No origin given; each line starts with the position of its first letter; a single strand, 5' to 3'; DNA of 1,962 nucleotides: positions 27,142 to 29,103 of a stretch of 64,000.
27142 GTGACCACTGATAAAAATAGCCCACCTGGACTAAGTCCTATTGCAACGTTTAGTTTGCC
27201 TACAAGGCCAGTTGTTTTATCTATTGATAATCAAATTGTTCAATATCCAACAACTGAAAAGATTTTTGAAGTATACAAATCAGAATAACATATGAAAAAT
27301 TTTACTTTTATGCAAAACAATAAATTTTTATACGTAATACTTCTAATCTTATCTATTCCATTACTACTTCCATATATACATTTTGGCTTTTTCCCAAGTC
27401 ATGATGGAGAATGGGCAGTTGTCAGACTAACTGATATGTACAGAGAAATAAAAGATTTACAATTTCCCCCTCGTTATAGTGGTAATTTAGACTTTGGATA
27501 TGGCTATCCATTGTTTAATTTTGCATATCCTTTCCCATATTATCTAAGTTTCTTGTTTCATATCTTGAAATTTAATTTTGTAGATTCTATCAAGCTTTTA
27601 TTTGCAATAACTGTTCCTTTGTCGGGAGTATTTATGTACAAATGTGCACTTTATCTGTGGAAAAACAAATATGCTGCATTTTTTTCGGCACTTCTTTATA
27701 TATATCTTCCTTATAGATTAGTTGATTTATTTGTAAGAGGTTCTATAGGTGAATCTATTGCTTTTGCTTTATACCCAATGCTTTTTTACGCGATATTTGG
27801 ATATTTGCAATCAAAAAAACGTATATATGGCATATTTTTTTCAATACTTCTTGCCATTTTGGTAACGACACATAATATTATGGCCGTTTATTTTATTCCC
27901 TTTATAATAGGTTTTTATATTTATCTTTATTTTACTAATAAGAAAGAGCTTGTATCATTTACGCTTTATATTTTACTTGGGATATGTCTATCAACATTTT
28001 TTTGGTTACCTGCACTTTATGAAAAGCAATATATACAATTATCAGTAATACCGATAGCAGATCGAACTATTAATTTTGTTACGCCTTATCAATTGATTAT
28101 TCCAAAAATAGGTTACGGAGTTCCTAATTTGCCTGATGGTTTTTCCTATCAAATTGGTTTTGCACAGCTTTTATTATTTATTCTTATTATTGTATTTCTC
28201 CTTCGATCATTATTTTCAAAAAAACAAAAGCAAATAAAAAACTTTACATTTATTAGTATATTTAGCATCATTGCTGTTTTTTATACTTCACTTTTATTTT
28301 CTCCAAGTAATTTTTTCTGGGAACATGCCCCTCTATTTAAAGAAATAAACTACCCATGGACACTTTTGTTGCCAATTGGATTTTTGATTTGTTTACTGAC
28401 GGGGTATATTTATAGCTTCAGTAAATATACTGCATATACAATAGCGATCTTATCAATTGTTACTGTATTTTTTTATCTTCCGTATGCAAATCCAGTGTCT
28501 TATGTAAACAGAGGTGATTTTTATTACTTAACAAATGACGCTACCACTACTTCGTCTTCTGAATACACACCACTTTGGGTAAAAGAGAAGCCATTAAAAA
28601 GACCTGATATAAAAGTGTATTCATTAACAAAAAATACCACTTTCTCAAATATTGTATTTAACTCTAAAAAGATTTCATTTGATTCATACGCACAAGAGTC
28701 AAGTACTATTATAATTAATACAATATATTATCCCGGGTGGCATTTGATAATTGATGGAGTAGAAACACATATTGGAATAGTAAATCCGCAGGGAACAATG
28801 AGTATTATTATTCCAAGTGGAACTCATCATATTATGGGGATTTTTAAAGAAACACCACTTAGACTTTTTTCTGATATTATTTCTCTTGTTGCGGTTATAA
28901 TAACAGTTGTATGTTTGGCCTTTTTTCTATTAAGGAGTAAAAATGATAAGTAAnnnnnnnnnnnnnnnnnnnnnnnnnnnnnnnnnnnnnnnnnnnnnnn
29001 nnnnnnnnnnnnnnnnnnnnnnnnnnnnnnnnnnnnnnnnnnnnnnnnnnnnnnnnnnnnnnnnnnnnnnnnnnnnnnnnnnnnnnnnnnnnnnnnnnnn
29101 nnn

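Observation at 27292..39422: YfhO-like trio sharing an N-terminal HD…R / FP-x-RW…GYGYPLF loop and a C-terminal YYPGWH beta-domain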

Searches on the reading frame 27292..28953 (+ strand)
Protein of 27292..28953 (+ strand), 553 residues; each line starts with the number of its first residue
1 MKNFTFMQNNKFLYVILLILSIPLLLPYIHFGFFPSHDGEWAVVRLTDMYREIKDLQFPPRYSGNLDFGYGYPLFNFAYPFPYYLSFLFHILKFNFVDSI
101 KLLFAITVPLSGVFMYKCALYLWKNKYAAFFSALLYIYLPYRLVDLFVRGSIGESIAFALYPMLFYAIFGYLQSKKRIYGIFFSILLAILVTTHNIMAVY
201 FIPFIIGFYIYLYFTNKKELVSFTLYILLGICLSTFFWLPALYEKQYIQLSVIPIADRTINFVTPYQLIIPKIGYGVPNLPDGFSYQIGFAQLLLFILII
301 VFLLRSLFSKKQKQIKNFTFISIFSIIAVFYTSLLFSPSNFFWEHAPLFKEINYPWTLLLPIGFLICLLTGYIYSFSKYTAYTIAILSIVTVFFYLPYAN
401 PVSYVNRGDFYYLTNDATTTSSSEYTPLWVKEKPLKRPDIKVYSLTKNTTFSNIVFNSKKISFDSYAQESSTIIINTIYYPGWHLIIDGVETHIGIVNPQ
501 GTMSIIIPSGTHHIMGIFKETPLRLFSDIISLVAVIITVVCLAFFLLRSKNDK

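Call 7: search_protein_families(library=pfam, proteins=[window:27292-28953:+], max_evalue=0.01)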
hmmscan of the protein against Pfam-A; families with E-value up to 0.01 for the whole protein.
window:27292-28953:+ (553 aa): 1 family
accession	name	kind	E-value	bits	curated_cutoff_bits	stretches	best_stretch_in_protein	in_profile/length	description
PF10131.15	PTPS_related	-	0.0031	16.5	26.4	1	79-405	5-313/621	6-pyruvoyl-tetrahydropterin synthase related domain; membrane protein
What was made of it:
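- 27292..28953 (+): Protein A, 553 aa: PF10131-type (YfhO-related) GT-C glycosyltransferase with ~12 TM helices. Its own PF10131 score is 16.5 bits, below the gathering score (call 7).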

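Call 14: find_homologous_proteins(query=window:27292-28953:+)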
Query window:27292-28953:+ (553 aa): 911 proteins with E <= 0.001 among 8000 candidates; the best 120 are listed.
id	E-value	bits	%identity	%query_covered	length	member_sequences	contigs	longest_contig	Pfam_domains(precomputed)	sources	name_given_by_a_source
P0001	0.0e+0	1219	100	100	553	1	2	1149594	-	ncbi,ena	-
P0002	1.1e-181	624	53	97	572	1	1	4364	-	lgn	-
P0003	5.4e-173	595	52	95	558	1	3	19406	PF09586.17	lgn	-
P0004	2.4e-169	583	51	97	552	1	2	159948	PF10131.16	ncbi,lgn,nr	ncbi:MAG TPA: hypothetical protein VLF68_01125 [Candidatus Saccharimonadales bacterium]|nr:hypotheti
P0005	9.3e-169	581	52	95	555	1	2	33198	-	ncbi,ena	-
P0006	1.9e-166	573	52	95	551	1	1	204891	PF10131.16,PF09586.17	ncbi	-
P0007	5.3e-165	569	52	94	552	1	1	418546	PF10131.16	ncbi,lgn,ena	-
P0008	2.1e-163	563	49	96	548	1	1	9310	PF10131.16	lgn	-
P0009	3.0e-163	563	50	95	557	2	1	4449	PF10131.16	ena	-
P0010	6.6e-163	562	52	93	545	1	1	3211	-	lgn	-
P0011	1.1e-162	561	51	95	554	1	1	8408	-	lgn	-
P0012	1.8e-162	560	52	97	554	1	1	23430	PF10131.16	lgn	-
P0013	3.8e-161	556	51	93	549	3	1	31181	PF10131.16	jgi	-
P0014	6.4e-161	555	50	91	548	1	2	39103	-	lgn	-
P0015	8.2e-161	555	50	96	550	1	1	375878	PF10131.16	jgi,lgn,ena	-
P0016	2.4e-160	553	51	94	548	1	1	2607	PF10131.16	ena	-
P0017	3.1e-160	553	49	96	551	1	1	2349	PF10131.16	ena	-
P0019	8.6e-160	551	51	94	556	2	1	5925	PF10131.16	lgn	-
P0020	2.4e-159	550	50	97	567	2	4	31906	PF10131.16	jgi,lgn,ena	-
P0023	5.2e-159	549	52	93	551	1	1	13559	PF10131.16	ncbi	-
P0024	7.8e-159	548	49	95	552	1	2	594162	PF10131.16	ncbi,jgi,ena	-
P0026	1.4e-158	547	51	92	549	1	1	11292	PF10131.16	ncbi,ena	-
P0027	1.7e-158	547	50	98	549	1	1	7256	PF10131.16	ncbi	-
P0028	2.9e-158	546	52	95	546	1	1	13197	PF10131.16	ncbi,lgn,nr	ncbi:MAG TPA: 6-pyruvoyl-tetrahydropterin synthase-related protein [Patescibacteria group bacterium]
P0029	5.9e-158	545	50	93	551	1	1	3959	PF10131.16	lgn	-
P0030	6.9e-158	545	51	94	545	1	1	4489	PF10131.16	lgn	-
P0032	9.2e-158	545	50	97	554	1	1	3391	PF10131.16,PF09586.17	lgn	-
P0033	9.5e-158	545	52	93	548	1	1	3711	PF10131.16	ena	-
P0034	1.2e-157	544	50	93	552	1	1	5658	PF10131.16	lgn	-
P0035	1.3e-157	544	50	96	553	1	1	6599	PF10131.16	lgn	-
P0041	4.5e-157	542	50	96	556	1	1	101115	PF10131.16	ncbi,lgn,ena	-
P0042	5.3e-157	542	50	97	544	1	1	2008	PF10131.16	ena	-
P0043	5.5e-157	542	51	90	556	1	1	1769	PF10131.16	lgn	-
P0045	8.2e-157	542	49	97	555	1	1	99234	PF10131.16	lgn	-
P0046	8.9e-157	541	48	97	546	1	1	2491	PF10131.16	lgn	-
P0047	1.1e-156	541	49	93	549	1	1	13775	PF10131.16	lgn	-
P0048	1.3e-156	541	50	97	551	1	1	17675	PF10131.16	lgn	-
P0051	2.1e-156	540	50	97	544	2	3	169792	PF10131.16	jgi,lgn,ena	-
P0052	2.4e-156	540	49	92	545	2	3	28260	PF10131.16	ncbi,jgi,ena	-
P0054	2.5e-156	540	50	93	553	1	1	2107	PF10131.16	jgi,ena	-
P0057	4.3e-156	539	50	93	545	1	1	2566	PF10131.16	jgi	-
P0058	4.7e-156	539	48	99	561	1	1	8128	PF10131.16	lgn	-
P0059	6.1e-156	539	52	92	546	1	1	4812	PF09586.17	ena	-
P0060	7.5e-156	538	48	98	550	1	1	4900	PF10131.16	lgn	-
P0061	8.4e-156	538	50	97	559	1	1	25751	PF10131.16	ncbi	-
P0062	1.2e-155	538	50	97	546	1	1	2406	PF10131.16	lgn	-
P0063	1.7e-155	537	48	98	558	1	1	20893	PF10131.16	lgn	-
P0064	1.9e-155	537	47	97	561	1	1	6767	PF10131.16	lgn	-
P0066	2.6e-155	537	51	96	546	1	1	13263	PF10131.16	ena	-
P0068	3.0e-155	536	51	96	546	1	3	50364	PF10131.16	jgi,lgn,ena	-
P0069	3.1e-155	536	49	95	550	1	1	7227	PF10131.16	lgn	-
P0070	3.4e-155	536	50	93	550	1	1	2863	PF10131.16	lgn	-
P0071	4.2e-155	536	50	92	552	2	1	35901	PF10131.16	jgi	-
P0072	4.9e-155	536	51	96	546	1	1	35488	PF10131.16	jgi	-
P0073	8.2e-155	535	50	95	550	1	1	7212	PF10131.16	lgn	-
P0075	8.7e-155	535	48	91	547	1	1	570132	PF10131.16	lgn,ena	-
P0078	1.0e-154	535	47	96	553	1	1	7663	PF10131.16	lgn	-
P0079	1.2e-154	535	50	96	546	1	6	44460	PF10131.16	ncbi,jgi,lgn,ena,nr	ncbi:MAG: hypothetical protein A3H79_00725 [Candidatus Levybacteria bacterium RIFCSPLOWO2_02_FULL_36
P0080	1.9e-154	534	50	96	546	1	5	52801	PF10131.16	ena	-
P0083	3.0e-154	533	49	98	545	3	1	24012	PF10131.16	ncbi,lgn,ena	-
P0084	3.4e-154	533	50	97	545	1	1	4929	PF10131.16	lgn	-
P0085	4.5e-154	533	50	95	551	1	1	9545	PF10131.16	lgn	-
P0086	4.6e-154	533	49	93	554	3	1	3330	PF10131.16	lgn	-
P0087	4.6e-154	533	50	93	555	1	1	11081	PF10131.16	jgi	jgi:hypothetical protein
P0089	6.1e-154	532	50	96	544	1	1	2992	PF10131.16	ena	-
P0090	6.2e-154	532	49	98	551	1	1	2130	PF10131.16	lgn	-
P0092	1.0e-153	531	49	92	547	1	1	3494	PF10131.16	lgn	-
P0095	1.2e-153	531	46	98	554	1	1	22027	PF10131.16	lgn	-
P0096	1.7e-153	531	48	97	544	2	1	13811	PF10131.16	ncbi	ncbi:MAG: 6-pyruvoyl-tetrahydropterin synthase-related protein [Patescibacteria group bacterium]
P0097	1.8e-153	531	50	96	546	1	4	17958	PF10131.16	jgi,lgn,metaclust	jgi:hypothetical protein|metaclust:\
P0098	1.9e-153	530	50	96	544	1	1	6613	PF10131.16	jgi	jgi:hypothetical protein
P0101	2.3e-153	530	48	95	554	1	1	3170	PF10131.16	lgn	-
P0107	4.2e-153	529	51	96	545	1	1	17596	PF10131.16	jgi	jgi:hypothetical protein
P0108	5.0e-153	529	49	96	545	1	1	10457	PF10131.16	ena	-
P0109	5.8e-153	529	50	93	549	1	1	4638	PF10131.16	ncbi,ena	ncbi:MAG: 6-pyruvoyl-tetrahydropterin synthase-related protein [Patescibacteria group bacterium]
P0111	6.4e-153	529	46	96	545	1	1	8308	PF10131.16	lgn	-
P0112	8.1e-153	528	49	92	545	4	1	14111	PF10131.16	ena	-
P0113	1.1e-152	528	49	96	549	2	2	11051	PF10131.16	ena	-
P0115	1.4e-152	528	48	97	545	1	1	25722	PF10131.16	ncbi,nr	ncbi:MAG: hypothetical protein HYV38_01565 [Candidatus Levybacteria bacterium]|nr:hypothetical prote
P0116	1.6e-152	527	48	95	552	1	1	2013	PF10131.16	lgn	-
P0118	1.7e-152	527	49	92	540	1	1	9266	PF10131.16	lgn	-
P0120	2.4e-152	527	50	92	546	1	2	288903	PF10131.16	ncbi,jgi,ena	-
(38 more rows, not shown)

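Call 25: search_protein_families(library=ncbifam, proteins=[window:27292-28953:+], max_evalue=0.01)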
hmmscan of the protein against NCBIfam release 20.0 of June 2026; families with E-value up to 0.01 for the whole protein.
window:27292-28953:+ (553 aa): 0 families

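Call 29: find_encoding_contigs(protein=window:27292-28953:+, flank=2000, max_places=3)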
Protein window:27292-28953:+ (553 aa): 3 contigs read that carry it; 1 place shown.
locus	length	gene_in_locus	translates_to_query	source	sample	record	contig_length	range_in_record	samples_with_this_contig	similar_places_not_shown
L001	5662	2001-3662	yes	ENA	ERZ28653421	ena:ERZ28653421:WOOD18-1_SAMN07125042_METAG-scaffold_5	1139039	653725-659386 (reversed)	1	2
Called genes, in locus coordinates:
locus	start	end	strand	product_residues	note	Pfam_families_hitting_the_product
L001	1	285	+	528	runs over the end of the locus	PF13231:PMT_2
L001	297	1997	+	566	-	PF02366:PMT, PF13231:PMT_2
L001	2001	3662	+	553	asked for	-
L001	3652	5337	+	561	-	PF09586:YfhO, PF10131:PTPS_related, PF09586:YfhO (weak)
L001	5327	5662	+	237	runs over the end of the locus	PF13641:Glyco_tranf_2_3 (weak), PF00535:Glycos_transf_2, PF10111:Glyco_tranf_2_2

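Call 32: predict_structure(alignment_id=A1)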
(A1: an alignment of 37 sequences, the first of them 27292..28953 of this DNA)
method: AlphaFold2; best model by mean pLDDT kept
length: 553 residues; sequences in the alignment: 37
mean_pLDDT: 90.0   pTM: 0.91
mean pLDDT of the five models: 90.0, 89.8, 88.0, 86.4, 84.3
residues with pLDDT >= 90: 374; 70-90: 146; 50-70: 28; < 50: 5
segments of 3 or more residues with pLDDT < 50: 1-4
pLDDT, mean of each block of 10 residues (from residue 1): 59 94 93 75 89 90 86 87 95 93 96 97 94 97 89 96 97 92 98 94 97 93 97 96 91 81 86 69 79 95 88 78 96 95 89 92 98 92 97 89 80 61 84 87 90 93 95 95 96 94 95 96 96 98 88 64
secondary structure, 60 per line:
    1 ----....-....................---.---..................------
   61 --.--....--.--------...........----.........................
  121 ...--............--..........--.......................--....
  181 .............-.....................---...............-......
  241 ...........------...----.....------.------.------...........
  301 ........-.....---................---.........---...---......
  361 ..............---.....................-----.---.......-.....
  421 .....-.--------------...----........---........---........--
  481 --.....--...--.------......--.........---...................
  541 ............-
elements in order: H5-8 H10-29 H37-54 H66-69 H81-91 H96-123 H126-137 H140-149 H152-174 H177-193 H195-215 H219-233 H235-247 H265-269 H290-308 H310-314 H318-333 H337-345 H355-374 H378-398 H408-414 H416-425 E442-444 E449-456 E460-467 E471-478 E483-487 E490-492 E502-507 E510-518 H522-552
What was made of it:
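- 27292..28953 (+): AF2 model has pLDDT 90 and pTM 0.91 (call 32).
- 28609..28851 (+): C-terminal eight-stranded β-sandwich of A (residues ~440-520, YYPGWH at 479-484), between TM11 and the final TM12. DSSP strands 442-518 (call 32).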

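Call 35: fold_search(model_id=the predicted structure, library=pdb)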
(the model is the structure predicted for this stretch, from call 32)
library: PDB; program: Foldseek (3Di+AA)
matches with E <= 10: 340; with E <= 0.001: 16
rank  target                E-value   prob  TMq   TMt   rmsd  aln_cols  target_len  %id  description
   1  8agb_A                1.6e-05  1.00  0.43  0.38  11.7       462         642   13  Structure of yeast oligosaccharylransferase complex with lipid-linked oligosaccharide bound (released 2022-12-07)
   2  8age_A                3.4e-05  1.00  0.44  0.38  10.9       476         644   13  Structure of yeast oligosaccharylransferase complex with acceptor peptide bound (released 2022-12-07)
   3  6s7t_A                4.0e-05  1.00  0.41  0.33  14.6       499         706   13  Cryo-EM structure of human oligosaccharyltransferase complex OST-B (released 2019-12-18)
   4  6gxc_A                8.4e-05  1.00  0.39  0.32   9.8       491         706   14  Bacterial oligosaccharyltransferase PglB in complex with an inhibitory peptide and a reactive lipid-linked oligosaccha (released 2018-11-14)
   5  7oci_F                9.2e-05  1.00  0.39  0.34  11.5       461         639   11  Cryo-EM structure of yeast Ost6p containing oligosaccharyltransferase complex (released 2022-02-16)
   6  5ogl_A                9.2e-05  1.00  0.38  0.31   9.9       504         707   14  Structure of bacterial oligosaccharyltransferase PglB in complex with an acceptor peptide and an lipid-linked oligosac (released 2017-10-25)
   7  6c26_A                1.2e-04  1.00  0.42  0.36  12.9       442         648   12  The Cryo-EM structure of a eukaryotic oligosaccharyl transferase complex (released 2018-01-31)
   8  3wak                  1.8e-04  1.00  0.45  0.30  10.4       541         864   12  Crystal structure of the Archaeoglobus fulgidus oligosaccharyltransferase (O29867_ARCFU) in the apo form (released 2013-10-30)
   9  6ezn_F                3.3e-04  1.00  0.43  0.37  11.5       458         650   12  Cryo-EM structure of the yeast oligosaccharyltransferase (OST) complex (released 2018-01-17)
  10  6ftg_5                4.2e-04  1.00  0.44  0.39  12.3       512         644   12  Subtomogram average of OST-containing ribosome-translocon complexes from canine rough microsomal membranes (released 2018-03-21)
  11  6s7o_A                4.4e-04  1.00  0.44  0.37  12.3       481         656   12  Cryo-EM structure of human oligosaccharyltransferase complex OST-A (released 2019-12-18)
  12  3waj                  5.5e-04  1.00  0.42  0.31  14.6       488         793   13  Crystal structure of the Archaeoglobus fulgidus oligosaccharyltransferase (O29867_ARCFU) complex with Zn and sulfate (released 2013-10-30)
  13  5f15                  5.8e-04  1.00  0.40  0.41  13.0       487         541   11  Crystal Structure of ArnT from Cupriavidus metallidurans bound to Undecaprenyl phosphate (released 2016-02-17)
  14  7bvf_B                7.5e-04  1.00  0.39  0.23  20.6       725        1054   11  Cryo-EM structure of Mycobacterium tuberculosis arabinosyltransferase EmbA-EmbB-AcpM2 in complex with ethambutol (released 2020-04-29)
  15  3rce_A                7.8e-04  1.00  0.40  0.34   9.2       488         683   14  Bacterial oligosaccharyltransferase PglB (released 2011-06-15)
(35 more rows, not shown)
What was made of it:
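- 27292..28953 (+): Top Foldseek PDB hits are all GT-C enzymes (call 35).
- On GT-C glycosyltransferase superfamily (GT-C_A fold): Foldseek ranks 1-25 are all GT-C enzymes at prob >=0.99, with TM-scores of 0.38-0.45 (calls 32, 35).
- On True 6-pyruvoyl-tetrahydropterin synthase: The fold is a 12-TM GT-C (calls 32, 35).
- Closest known: GT-C_A fold enzymes with solved structures: STT3/PglB/AglB, ArnT, EmbA/B/C, AftA/B/D, Pmt4. Same: These are the best structural matches (E 1.6e-5 to 1e-2, prob >=0.99; call 35).
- Foldseek ranks 1-25 are all STT3/PglB/AglB, ArnT, Emb, Aft or Pmt4, each at prob >=0.99 (calls 32, 35). The GT-C_A fold is shared with PMT and STT3 (call 35).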

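Call 43: find_encoding_contigs(protein=P0007, flank=10000, max_places=1)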
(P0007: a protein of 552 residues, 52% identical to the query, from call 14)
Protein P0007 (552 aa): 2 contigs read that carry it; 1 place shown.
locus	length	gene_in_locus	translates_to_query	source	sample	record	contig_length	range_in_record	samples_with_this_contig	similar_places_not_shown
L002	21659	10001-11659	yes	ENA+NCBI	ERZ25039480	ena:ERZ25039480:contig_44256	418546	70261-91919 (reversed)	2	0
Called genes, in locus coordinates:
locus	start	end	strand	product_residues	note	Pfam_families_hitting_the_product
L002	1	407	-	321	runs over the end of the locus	PF00215:OMPdecase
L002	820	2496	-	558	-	PF10131:PTPS_related (weak)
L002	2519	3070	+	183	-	-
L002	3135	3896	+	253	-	PF00535:Glycos_transf_2, PF10111:Glyco_tranf_2_2 (weak), PF13641:Glyco_tranf_2_3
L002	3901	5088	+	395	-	PF26314:MptA_B_family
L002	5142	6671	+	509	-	PF13231:PMT_2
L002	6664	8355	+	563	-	PF02366:PMT, PF13231:PMT_2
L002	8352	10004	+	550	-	PF13231:PMT_2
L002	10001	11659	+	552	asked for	PF10131:PTPS_related (weak)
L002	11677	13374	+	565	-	PF10131:PTPS_related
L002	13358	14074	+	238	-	PF00535:Glycos_transf_2, PF10111:Glyco_tranf_2_2, PF13641:Glyco_tranf_2_3 (weak)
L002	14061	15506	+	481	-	PF01943:Polysacc_synt, PF13440:Polysacc_synt_3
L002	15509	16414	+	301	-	PF00535:Glycos_transf_2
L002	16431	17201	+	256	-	PF00535:Glycos_transf_2, PF10111:Glyco_tranf_2_2 (weak)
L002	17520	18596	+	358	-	PF00534:Glycos_transf_1, PF13692:Glyco_trans_1_4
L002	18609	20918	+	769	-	PF09586:YfhO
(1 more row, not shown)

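Call 44: find_encoding_contigs(protein=P0024, flank=10000, max_places=1)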
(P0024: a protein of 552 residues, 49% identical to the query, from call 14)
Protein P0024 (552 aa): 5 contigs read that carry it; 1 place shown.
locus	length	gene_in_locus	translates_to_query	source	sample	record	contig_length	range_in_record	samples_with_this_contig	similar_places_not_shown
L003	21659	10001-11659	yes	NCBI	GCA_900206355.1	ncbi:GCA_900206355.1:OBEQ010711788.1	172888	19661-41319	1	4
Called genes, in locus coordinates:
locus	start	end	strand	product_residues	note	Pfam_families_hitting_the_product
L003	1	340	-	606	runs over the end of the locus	PF00580:UvrD-helicase, PF13245:AAA_19 (faint), PF09848:SLFN-g3_helicase (faint), PF01443:Viral_helicase1 (weak), PF13087:AAA_12 (weak), PF13361:UvrD_C, PF13538:UvrD_C_2 (faint)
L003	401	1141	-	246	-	PF19093:DUF5781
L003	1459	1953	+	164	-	PF00565:SNase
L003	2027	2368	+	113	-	PF01329:Pterin_4a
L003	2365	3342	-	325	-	PF01544:CorA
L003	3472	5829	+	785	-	PF02190:LON_substr_bdg, PF00004:AAA, PF07728:AAA_5 (weak), PF22667:Lon_lid, PF05362:Lon_C, PF13541:ChlI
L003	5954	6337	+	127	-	-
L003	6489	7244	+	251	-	PF00535:Glycos_transf_2, PF10111:Glyco_tranf_2_2 (weak)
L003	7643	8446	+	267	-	PF26314:MptA_B_family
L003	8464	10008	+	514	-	PF13231:PMT_2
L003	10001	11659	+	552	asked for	PF10131:PTPS_related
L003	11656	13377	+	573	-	PF13231:PMT_2 (weak)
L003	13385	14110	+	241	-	PF00535:Glycos_transf_2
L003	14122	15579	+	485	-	PF01943:Polysacc_synt, PF13440:Polysacc_synt_3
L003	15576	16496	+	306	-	PF00535:Glycos_transf_2, PF10111:Glyco_tranf_2_2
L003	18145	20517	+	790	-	PF09586:YfhO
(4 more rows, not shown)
